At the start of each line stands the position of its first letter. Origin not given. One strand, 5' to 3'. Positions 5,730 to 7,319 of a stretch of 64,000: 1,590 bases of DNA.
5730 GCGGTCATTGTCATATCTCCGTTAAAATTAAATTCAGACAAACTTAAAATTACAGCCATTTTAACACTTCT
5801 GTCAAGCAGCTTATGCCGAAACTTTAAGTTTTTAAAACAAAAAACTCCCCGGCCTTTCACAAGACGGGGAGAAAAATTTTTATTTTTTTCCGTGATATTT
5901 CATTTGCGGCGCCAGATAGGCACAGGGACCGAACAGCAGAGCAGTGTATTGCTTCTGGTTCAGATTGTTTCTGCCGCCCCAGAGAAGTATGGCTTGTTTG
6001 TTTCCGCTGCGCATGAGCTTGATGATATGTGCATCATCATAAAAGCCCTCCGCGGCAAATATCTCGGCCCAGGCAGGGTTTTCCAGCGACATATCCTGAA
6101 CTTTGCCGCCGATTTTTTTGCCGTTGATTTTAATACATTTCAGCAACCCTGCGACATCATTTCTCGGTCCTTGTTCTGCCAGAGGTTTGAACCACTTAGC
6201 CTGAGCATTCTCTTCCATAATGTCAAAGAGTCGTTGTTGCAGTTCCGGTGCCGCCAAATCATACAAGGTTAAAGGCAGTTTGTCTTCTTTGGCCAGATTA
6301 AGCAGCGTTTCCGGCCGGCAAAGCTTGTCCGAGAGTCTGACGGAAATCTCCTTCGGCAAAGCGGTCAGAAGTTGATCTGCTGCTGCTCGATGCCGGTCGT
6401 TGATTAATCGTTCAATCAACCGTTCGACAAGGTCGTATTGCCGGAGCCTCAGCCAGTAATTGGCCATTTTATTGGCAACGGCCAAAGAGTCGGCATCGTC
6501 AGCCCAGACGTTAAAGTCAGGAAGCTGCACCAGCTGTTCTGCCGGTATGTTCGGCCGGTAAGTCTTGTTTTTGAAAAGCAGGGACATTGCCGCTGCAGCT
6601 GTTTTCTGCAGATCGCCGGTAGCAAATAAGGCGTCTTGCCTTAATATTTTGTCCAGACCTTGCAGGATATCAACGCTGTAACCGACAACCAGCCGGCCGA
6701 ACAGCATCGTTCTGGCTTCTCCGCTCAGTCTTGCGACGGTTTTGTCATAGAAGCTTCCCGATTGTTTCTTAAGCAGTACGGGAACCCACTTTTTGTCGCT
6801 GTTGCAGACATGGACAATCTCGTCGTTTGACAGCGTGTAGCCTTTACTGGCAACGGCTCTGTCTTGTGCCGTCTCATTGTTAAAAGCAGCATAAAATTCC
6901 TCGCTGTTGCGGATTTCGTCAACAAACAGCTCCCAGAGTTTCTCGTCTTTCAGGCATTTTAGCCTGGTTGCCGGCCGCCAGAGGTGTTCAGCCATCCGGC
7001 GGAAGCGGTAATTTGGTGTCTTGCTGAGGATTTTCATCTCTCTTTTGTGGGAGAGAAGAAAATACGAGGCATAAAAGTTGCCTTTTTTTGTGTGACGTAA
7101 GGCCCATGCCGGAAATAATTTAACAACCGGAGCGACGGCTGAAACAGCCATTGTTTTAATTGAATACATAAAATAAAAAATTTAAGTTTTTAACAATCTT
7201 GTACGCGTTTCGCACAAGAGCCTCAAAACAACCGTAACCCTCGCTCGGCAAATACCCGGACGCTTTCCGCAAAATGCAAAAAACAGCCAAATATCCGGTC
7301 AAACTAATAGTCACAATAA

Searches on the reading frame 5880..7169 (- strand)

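Call 3: search_protein_families(library=pfam, proteins=[window:5880-7169:-], max_evalue=1)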
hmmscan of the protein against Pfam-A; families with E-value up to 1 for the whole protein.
window:5880-7169:- (429 aa): 2 families
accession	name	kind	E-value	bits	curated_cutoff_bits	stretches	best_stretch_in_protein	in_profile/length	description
PF15015.11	NYD-SP12_N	-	0.021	13.6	29.2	1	65-156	108-199/564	Spermatogenesis-associated, N-terminal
PF04497.17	Pox_E2-like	-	0.11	11.4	30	1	87-137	121-166/729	Poxviridae protein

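Call 4: search_protein_families(library=ncbifam, proteins=[window:5880-7169:-], max_evalue=1)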
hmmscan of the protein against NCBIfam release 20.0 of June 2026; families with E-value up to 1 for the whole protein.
window:5880-7169:- (429 aa): 0 families
